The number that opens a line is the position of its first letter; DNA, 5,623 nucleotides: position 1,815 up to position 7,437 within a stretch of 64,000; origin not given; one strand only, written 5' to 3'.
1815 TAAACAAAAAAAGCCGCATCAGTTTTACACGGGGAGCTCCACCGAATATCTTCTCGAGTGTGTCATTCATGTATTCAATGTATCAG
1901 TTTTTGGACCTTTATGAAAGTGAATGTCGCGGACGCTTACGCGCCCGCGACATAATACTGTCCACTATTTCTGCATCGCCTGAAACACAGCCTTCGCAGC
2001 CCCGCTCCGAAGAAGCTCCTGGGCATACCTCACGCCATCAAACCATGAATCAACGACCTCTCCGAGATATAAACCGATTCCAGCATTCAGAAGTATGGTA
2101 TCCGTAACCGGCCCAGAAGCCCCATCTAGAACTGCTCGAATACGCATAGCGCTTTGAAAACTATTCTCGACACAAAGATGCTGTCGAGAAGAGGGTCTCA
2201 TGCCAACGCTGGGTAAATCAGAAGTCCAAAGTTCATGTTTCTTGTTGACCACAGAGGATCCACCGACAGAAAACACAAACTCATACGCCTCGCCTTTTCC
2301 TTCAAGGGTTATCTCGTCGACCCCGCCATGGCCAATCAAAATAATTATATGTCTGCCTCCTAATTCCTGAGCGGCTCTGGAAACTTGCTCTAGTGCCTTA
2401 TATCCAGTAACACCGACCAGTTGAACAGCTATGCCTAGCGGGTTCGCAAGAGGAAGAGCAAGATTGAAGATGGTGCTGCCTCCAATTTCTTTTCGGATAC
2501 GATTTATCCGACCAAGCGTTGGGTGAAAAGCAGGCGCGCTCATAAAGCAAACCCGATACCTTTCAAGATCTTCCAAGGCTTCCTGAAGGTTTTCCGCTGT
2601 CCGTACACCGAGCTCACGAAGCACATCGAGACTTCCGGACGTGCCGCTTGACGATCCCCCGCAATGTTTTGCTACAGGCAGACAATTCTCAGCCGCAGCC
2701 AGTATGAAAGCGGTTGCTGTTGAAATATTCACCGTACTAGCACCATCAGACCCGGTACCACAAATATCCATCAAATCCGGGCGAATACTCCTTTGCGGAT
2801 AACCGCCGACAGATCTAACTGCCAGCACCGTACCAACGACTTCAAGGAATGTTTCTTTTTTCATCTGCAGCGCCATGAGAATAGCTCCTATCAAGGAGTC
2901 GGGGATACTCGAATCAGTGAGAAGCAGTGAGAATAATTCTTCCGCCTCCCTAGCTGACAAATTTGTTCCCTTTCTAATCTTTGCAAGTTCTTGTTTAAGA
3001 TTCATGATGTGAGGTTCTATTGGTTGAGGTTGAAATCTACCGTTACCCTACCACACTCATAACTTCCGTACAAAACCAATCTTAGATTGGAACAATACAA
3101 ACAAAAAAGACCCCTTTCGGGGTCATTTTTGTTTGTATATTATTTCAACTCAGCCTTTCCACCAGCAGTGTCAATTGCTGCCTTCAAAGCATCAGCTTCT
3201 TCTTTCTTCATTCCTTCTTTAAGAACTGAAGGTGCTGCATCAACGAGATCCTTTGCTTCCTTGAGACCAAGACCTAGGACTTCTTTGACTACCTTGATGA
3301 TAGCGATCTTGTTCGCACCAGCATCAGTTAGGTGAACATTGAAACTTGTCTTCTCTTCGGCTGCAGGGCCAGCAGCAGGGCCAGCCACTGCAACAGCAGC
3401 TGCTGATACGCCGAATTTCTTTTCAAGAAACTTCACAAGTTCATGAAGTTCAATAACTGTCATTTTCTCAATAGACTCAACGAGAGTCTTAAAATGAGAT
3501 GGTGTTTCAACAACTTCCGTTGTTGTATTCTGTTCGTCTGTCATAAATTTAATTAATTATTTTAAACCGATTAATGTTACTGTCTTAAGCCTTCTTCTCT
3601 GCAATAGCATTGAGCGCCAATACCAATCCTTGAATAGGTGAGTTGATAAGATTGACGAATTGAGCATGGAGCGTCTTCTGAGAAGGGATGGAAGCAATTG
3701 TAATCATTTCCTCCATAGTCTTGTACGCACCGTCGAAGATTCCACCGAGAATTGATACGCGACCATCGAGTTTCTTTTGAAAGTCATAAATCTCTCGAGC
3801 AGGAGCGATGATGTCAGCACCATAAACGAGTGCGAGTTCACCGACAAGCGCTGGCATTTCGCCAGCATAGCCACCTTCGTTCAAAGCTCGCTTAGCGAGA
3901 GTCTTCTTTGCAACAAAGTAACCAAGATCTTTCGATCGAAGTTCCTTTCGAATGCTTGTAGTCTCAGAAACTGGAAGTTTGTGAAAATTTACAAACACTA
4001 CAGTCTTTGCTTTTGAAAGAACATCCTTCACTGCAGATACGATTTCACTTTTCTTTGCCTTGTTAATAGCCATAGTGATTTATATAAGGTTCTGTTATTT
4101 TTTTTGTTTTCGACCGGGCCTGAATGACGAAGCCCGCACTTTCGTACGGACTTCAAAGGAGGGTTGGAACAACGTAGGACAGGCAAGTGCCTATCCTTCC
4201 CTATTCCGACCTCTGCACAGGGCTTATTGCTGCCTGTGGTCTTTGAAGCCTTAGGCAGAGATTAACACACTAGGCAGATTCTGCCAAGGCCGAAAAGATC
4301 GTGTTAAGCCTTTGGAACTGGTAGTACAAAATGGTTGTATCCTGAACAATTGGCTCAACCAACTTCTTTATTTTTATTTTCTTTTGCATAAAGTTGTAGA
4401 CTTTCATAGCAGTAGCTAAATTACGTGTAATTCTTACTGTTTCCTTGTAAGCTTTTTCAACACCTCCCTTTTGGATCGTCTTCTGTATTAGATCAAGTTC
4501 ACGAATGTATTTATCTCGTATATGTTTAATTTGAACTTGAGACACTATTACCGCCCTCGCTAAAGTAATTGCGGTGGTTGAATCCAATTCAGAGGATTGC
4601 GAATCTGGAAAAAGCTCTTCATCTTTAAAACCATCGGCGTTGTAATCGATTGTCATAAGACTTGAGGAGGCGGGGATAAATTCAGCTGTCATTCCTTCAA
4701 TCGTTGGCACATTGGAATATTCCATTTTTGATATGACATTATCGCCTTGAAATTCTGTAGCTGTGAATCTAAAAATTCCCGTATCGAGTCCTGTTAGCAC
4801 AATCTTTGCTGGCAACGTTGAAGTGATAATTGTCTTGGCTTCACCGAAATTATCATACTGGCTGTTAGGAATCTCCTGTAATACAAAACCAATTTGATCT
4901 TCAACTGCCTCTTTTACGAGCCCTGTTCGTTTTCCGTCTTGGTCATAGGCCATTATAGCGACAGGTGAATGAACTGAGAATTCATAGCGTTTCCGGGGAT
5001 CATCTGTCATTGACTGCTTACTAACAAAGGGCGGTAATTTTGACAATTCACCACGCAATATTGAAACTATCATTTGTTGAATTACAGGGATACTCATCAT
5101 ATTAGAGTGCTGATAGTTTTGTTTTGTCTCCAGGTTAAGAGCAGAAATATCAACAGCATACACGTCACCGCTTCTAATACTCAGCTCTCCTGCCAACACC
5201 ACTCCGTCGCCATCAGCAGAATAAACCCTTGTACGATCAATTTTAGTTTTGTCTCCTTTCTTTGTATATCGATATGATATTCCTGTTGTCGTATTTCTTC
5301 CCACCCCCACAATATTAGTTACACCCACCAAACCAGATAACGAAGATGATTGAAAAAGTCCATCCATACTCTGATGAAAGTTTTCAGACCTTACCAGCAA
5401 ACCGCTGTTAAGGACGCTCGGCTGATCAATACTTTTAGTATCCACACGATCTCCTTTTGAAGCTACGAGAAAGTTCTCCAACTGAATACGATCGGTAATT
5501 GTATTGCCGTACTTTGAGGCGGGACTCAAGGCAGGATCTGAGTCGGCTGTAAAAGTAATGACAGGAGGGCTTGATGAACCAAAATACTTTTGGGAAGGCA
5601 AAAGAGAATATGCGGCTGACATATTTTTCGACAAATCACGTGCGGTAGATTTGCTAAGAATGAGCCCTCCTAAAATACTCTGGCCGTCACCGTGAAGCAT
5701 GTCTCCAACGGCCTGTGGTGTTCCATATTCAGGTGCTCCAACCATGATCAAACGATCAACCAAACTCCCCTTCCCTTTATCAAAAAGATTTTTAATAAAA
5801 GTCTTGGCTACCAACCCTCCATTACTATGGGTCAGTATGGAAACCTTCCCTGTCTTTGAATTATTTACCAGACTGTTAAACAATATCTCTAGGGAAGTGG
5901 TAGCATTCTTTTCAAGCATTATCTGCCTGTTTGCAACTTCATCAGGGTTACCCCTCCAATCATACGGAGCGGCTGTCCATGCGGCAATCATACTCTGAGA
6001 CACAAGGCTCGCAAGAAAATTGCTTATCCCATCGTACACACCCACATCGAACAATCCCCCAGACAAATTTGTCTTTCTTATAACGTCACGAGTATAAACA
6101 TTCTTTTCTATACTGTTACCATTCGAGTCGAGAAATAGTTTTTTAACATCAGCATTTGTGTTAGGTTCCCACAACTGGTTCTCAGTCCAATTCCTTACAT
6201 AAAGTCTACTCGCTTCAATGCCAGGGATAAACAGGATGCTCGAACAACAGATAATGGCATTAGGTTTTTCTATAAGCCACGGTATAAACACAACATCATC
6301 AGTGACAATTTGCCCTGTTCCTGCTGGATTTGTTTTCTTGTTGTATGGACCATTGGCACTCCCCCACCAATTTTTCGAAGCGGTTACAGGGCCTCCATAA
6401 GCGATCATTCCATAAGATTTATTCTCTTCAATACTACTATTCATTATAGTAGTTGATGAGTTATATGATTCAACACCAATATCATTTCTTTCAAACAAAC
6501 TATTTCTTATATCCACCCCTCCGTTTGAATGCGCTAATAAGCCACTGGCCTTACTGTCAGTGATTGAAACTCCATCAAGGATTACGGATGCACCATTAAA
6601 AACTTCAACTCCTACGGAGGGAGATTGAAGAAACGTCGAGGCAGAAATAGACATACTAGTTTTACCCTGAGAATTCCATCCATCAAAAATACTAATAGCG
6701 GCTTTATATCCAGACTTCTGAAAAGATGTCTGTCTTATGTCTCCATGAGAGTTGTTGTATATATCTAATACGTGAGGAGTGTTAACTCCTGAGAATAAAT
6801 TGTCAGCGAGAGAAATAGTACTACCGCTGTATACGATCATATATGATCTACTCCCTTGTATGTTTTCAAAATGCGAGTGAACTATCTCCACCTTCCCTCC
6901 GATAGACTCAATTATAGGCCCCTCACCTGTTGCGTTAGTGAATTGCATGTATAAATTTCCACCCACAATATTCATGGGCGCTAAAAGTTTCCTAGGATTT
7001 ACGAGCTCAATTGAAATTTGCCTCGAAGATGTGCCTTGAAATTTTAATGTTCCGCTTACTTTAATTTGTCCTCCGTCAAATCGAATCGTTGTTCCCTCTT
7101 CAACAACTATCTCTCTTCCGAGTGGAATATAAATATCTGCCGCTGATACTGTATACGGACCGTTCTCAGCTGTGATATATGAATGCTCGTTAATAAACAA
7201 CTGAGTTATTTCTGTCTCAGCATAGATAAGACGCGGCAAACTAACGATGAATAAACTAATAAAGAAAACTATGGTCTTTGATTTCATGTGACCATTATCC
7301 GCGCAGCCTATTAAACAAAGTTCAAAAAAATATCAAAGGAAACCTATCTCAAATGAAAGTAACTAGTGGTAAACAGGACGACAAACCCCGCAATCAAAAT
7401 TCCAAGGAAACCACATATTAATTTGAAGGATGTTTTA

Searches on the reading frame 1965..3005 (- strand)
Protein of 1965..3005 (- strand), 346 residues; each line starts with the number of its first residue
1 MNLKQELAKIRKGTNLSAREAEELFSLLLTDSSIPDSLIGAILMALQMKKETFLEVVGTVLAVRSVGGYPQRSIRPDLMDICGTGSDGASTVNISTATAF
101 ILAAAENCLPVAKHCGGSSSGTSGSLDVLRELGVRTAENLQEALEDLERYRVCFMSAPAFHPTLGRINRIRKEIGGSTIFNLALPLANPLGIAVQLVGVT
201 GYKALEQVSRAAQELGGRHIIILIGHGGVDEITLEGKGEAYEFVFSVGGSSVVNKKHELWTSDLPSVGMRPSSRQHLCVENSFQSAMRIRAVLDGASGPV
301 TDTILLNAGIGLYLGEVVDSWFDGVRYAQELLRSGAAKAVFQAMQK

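Call 16: search_protein_families(library=pfam, proteins=[window:1965-3005:-], max_evalue=0.00001)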
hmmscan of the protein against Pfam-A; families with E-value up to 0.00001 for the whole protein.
window:1965-3005:- (346 aa): 2 families
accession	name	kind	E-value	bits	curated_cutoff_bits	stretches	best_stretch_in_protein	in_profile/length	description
PF00591.27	Glycos_transf_3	-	1.8e-50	172.4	27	1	76-337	2-252/253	Glycosyl transferase family, a/b domain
PF02885.22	Glycos_trans_3N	-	6.9e-12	45.4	26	1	7-65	4-61/63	Glycosyl transferase family, helical bundle domain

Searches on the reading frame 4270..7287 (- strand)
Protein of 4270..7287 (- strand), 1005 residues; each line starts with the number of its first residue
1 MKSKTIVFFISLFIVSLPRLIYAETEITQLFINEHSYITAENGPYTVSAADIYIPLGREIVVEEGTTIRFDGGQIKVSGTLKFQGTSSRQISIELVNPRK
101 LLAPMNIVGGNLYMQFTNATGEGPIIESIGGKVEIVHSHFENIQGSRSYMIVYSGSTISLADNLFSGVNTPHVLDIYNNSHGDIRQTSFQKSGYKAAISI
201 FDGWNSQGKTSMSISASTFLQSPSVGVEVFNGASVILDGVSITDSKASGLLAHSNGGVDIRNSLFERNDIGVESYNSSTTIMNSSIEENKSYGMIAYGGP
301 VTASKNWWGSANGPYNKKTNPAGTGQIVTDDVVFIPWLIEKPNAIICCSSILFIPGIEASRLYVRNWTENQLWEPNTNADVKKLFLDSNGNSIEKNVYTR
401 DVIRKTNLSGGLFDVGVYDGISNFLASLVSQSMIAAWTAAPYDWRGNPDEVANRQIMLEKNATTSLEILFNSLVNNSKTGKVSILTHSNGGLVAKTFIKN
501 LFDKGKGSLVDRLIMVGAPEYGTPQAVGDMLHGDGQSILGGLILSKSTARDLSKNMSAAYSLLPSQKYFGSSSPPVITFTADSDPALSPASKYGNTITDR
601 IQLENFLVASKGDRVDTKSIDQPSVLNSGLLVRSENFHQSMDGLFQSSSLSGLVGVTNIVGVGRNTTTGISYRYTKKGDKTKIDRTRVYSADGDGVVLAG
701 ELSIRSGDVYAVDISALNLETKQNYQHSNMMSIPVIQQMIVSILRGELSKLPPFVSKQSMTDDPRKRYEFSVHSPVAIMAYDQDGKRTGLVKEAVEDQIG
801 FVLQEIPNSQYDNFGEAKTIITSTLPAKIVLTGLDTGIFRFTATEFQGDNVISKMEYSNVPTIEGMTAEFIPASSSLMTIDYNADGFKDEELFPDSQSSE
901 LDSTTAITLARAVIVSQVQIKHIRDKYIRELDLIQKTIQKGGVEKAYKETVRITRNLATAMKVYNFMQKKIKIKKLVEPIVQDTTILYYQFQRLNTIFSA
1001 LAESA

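Call 16: search_protein_families(library=pfam, proteins=[window:4270-7287:-], max_evalue=0.00001)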
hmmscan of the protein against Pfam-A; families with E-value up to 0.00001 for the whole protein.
window:4270-7287:- (1005 aa): 3 families
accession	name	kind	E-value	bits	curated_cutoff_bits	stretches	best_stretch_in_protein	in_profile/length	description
PF02450.21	LCAT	-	1.2e-15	58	21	1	438-697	88-343/392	Lecithin:cholesterol acyltransferase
PF13229.12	Beta_helix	-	4e-09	36.7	25.9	1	153-299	6-147/158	Right handed beta helix region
PF24096.1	DUF7379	-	1.4e-06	28.9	33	1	466-526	54-118/191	Domain of unknown function (DUF7379)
